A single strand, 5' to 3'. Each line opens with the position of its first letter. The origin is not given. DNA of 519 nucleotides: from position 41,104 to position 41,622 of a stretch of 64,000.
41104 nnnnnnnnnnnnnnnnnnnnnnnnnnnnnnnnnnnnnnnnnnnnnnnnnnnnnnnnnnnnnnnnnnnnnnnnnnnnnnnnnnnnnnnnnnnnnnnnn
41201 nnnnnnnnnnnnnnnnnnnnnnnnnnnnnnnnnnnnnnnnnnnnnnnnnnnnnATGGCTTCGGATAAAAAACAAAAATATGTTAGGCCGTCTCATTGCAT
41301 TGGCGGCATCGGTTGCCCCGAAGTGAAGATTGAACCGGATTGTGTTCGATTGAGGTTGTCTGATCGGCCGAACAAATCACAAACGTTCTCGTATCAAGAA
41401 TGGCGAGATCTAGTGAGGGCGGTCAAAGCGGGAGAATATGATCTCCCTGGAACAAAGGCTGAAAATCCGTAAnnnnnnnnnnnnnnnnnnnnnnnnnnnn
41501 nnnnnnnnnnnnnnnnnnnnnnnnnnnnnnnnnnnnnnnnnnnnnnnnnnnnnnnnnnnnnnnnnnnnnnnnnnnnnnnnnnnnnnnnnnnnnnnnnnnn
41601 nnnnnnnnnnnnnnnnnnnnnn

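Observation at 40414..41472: HD-domain (p)ppGpp-hydrolase-like gene inserted between perfect 20-bp direct repeats, adjacent to an actinobacterial-type DUF397 gene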

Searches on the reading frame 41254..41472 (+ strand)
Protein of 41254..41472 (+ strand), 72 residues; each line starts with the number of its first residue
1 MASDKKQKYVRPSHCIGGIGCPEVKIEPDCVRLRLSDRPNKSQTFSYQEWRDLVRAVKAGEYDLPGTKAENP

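Call 4: search_protein_families(library=pfam, proteins=[window:41254-41472:+], max_evalue=0.1)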
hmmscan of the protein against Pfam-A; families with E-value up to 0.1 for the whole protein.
window:41254-41472:+ (72 aa): 2 families
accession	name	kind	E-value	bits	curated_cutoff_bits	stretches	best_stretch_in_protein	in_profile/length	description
PF04149.17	DUF397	-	0.0013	19.3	24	1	10-58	4-55/55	Domain of unknown function (DUF397)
PF17973.7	bMG10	-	0.02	15.5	26.2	1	24-70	84-125/131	Bacterial Alpha-2-macroglobulin MG10 domain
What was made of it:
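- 41254..41472 (+): 72-aa divergent DUF397-family ORF with an AAGGA ribosome-binding site and no XRE partner. Pfam 19.3 bits, below the cut-off (call 4).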

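Call 15: find_homologous_proteins(query=window:41254-41469:+, max_evalue=10)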
Query window:41254-41469:+ (72 aa): 1 proteins with E <= 10 among 3 candidates.
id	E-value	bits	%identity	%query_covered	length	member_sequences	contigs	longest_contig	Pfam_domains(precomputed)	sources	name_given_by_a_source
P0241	4.6e-43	162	100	100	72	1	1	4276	-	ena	-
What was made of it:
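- Tried and rejected: A word-based homology search of the 72-aa ORF found only itself (call 15).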

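Call 22: search_protein_representatives(protein=window:41254-41469:+)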
Query: 72 residues. Proteins with E-value up to 0.001 (for the whole library): 60; up to 1e-10: 2; up to 1e-30: 1. The best 60 are listed.
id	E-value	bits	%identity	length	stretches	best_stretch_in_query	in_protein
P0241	1.5e-43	161.8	100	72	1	1-72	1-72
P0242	1.1e-17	79.7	39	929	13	14-46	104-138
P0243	2.1e-08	50.3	47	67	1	9-67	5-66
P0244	7.7e-08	48.5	50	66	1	8-64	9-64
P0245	8.0e-08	48.5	51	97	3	10-67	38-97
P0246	1.3e-07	47.8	51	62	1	11-64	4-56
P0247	3.0e-07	46.6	45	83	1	9-64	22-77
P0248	6.0e-07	45.7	43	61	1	6-63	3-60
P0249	6.2e-07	45.6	45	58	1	6-62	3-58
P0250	9.8e-07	45.0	43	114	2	13-66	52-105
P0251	1.0e-06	45.0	44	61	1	9-65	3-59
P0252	1.9e-06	44.1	45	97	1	10-68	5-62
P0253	1.9e-06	44.1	46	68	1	8-65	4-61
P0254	3.1e-06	43.4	28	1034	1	3-48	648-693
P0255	3.4e-06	43.3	50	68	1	8-64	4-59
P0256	7.0e-06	42.3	46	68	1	13-70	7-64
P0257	8.4e-06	42.0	42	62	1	9-63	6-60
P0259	1.2e-05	41.6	47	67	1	11-66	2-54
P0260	1.5e-05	41.3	42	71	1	11-66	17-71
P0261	1.6e-05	41.1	38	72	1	9-69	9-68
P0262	2.5e-05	40.5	42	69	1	4-63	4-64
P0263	3.2e-05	40.2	42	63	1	5-65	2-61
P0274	1.3e-04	38.3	37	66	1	7-64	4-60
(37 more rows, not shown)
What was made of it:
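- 41254..41472 (+): 60 HMMER relatives including the query itself (call 22).
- On DUF397 (PF04149): 60 HMMER relatives at E up to 1e-3, including the query itself (call 22).
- Tried and rejected: The exhaustive HMMER search was needed (call 22).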

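Call 25: list_cluster_members(proteins=[P0243, P0244, P0246, P0247, P0248, P0249, P0251, P0253, P0255, P0256])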
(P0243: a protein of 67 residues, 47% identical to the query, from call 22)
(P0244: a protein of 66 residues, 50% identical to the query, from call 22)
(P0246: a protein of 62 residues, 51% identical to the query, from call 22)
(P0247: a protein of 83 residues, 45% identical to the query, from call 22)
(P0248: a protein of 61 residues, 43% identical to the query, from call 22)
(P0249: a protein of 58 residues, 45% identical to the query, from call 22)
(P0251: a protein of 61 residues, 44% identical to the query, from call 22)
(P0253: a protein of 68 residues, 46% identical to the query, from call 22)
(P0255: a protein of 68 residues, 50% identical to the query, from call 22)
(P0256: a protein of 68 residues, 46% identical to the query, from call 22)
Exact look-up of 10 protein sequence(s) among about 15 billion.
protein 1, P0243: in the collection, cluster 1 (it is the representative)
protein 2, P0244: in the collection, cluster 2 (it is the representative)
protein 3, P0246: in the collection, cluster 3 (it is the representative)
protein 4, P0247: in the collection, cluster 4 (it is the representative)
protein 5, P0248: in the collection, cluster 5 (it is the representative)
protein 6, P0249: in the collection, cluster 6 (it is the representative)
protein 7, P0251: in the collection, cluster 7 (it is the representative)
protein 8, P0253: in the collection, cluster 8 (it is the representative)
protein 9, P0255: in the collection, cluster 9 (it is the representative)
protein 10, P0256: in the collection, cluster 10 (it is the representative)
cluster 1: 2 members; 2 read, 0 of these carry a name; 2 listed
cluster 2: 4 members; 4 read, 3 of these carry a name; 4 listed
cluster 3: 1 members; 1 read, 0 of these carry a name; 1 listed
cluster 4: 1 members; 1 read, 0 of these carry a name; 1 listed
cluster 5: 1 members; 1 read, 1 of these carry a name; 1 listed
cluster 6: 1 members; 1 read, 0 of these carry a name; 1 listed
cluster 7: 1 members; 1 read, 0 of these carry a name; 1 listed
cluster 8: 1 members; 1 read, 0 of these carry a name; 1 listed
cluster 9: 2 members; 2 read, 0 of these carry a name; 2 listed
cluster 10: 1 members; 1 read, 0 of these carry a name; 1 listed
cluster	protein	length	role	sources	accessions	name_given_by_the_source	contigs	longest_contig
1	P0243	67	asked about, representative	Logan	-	-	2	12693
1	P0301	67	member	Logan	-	-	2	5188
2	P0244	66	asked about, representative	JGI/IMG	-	hypothetical protein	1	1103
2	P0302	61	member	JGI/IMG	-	hypothetical protein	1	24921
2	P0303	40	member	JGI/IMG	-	hypothetical protein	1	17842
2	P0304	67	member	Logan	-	-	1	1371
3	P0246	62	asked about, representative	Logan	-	-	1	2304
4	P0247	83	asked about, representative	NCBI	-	-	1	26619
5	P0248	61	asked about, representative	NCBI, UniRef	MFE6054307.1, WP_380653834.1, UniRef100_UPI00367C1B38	DUF397 domain-containing protein [Kitasatospora sp. NPDC056446] | DUF397 domain-containing protein n=1 Tax=Kitasatospora sp. NPDC056446 TaxID=3345819 ...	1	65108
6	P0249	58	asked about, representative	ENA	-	-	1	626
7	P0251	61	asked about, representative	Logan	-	-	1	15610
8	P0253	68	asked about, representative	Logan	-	-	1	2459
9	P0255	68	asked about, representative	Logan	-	-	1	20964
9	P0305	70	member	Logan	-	-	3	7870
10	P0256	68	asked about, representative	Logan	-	-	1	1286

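Call 33: search_protein_families(library=pfam, alignment_id=A1, max_evalue=0.01)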
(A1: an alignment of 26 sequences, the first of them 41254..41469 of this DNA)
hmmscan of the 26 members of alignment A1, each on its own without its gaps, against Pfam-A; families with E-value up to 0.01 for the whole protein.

A. member 1, window:41254-41469:+ (72 aa): 1 family
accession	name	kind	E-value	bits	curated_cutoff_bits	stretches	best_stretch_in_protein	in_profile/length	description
PF04149.17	DUF397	-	0.0013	19.3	24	1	10-58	4-55/55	Domain of unknown function (DUF397)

B. families by the number of members that match (of 26 scanned): 2 families
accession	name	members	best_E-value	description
PF04149.17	DUF397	26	1.5e-16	Domain of unknown function (DUF397)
PF01352.32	KRAB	1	0.0058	KRAB box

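Call 35: search_protein_families(library=ncbifam, proteins=[window:41254-41469:+], max_evalue=0.1)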
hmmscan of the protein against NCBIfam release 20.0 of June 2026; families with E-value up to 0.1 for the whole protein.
window:41254-41469:+ (72 aa): 0 families

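Call 36: search_protein_families(library=padloc, proteins=[window:41254-41469:+], max_evalue=0.1)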
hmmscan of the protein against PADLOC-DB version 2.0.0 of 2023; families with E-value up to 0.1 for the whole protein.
window:41254-41469:+ (72 aa): 0 families

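Call 44: find_encoding_contigs(protein=window:41254-41472:+, flank=5000, max_places=10)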
Protein window:41254-41472:+ (72 aa): 1 contig read that carries it; 1 place shown.
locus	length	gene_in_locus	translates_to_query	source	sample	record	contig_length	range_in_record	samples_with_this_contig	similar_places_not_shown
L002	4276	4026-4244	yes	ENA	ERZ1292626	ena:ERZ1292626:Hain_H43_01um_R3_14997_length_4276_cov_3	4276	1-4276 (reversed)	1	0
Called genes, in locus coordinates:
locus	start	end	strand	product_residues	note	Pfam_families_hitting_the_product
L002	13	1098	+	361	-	PF00226:DnaJ, PF01556:DnaJ_C, PF00684:DnaJ_CXXCXGXG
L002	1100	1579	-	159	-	PF03703:bPH_2 (weak)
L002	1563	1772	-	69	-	-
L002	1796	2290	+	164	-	-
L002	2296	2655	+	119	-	PF02482:Ribosomal_S30AE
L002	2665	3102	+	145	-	-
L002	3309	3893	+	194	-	PF13328:HD_4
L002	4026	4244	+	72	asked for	-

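Call 49: find_encoding_contigs(protein=P0247, flank=4000, max_places=2)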
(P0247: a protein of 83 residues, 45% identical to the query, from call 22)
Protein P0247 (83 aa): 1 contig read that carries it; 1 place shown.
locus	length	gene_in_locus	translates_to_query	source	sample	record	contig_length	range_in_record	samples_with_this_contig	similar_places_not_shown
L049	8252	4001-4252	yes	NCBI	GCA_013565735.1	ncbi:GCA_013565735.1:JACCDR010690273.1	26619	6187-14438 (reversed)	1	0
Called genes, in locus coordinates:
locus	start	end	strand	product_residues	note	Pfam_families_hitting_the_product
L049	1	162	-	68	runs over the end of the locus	-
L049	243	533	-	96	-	-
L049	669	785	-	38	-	-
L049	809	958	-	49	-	-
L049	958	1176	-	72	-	-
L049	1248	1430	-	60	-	-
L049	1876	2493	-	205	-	-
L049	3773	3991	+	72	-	PF24729:Acb2_Tad1_hairpin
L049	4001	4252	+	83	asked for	PF04149:DUF397 (weak)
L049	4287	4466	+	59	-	PF04149:DUF397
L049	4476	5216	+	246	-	PF13022:HTH_Tnp_1_2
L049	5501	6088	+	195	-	-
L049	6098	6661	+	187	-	-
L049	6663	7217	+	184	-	-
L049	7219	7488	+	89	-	-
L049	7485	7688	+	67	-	-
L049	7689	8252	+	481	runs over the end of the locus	-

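Call 50: list_cluster_members(proteins=[P0245, P0250, P0252, P0257, P0259, P0260, P0261, P0262, P0263, P0274])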
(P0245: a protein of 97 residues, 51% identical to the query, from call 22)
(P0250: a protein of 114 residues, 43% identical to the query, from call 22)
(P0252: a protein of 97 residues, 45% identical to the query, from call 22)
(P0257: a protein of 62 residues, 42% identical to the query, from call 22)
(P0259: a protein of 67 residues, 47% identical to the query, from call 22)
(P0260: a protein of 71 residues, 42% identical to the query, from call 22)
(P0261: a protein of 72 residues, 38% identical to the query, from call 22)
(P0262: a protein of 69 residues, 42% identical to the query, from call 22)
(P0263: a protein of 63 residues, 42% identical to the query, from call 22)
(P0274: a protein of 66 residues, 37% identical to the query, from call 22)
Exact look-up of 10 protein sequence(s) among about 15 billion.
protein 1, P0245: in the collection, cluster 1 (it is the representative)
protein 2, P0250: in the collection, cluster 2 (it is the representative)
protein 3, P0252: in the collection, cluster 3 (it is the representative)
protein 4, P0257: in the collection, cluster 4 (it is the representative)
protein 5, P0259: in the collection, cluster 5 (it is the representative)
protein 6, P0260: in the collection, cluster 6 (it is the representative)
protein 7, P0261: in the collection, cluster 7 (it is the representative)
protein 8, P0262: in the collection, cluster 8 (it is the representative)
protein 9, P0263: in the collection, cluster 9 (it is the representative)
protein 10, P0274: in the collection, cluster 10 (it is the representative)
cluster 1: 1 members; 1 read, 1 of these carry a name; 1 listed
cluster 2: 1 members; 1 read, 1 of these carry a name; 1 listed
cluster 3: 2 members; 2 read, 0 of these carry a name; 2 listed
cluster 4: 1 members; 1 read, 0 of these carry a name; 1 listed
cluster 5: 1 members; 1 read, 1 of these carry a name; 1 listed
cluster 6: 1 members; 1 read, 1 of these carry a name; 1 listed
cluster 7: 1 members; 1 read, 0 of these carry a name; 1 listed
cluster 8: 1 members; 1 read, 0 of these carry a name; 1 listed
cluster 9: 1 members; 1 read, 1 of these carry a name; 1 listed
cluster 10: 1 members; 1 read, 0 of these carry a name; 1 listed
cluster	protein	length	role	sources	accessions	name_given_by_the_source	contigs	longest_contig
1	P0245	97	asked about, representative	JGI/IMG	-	hypothetical protein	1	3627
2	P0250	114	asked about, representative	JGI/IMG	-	hypothetical protein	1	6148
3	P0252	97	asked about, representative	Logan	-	-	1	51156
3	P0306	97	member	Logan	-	-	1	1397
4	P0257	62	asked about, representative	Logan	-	-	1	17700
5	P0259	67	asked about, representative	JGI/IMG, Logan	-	hypothetical protein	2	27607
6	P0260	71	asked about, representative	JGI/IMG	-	invasion protein IalB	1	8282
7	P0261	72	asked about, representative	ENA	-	-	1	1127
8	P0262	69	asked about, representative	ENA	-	-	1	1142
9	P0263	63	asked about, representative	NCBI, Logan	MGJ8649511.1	MAG: DUF397 domain-containing protein [Opitutaceae bacterium]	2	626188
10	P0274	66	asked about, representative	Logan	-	-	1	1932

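Call 61: search_protein_families(library=phrogs, proteins=[window:41254-41469:+, L049:3773-3988:+, L049:4001-4249:+, L049:4287-4463:+, L049:4476-5213:+, L049:5501-6085:+, L049:6098-6658:+, L049:6663-7214:+, L049:1879-2493:-], max_evalue=0.001)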
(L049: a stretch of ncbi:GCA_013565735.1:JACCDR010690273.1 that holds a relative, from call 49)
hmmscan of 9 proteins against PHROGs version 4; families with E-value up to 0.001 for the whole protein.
window:41254-41469:+ (72 aa): 0 families

L049:3773-3988:+ (72 aa): 3 families
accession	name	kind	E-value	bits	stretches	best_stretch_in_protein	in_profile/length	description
phrog_1454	-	unknown function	2.9e-29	102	1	1-71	7-77/81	-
phrog_15810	-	unknown function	9.1e-05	23.5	1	42-63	29-50/55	-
phrog_31113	-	unknown function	0.00015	22.9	1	6-68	18-79/166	-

L049:4001-4249:+ (83 aa): 0 families

L049:4287-4463:+ (59 aa): 1 family
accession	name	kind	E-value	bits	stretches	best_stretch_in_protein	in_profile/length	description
phrog_10815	-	unknown function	2.6e-15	56.9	1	4-57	10-63/63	-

L049:4476-5213:+ (246 aa): 4 families
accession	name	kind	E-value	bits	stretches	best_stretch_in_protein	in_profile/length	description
phrog_33113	-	unknown function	1.2e-11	45.7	1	52-212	103-264/269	-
phrog_24579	-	head and packaging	1.1e-07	32.9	1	80-184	11-115/126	terminase small subunit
phrog_7344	-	head and packaging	4e-07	31.4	1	78-176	8-110/161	terminase small subunit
phrog_2538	-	head and packaging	0.00068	20.7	0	103-164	21-87/129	terminase small subunit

L049:5501-6085:+ (195 aa): 1 family
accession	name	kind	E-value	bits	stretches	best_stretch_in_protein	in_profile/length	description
phrog_13571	-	head and packaging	0.00096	19.5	0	42-143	201-301/356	virion structural protein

L049:6098-6658:+ (187 aa): 1 family
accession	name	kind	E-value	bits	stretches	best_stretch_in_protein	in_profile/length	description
phrog_13144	-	unknown function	1.6e-05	24.9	1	34-145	323-426/464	-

L049:6663-7214:+ (184 aa): 0 families

L049:1879-2493:- (205 aa): 0 families

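Call 67: search_dna_similar(query=window:41254-41469:+, collection=phages, mode=protein, max_evalue=0.001, max_rows=10)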
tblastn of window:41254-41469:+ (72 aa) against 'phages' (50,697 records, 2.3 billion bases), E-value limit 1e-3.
No match.
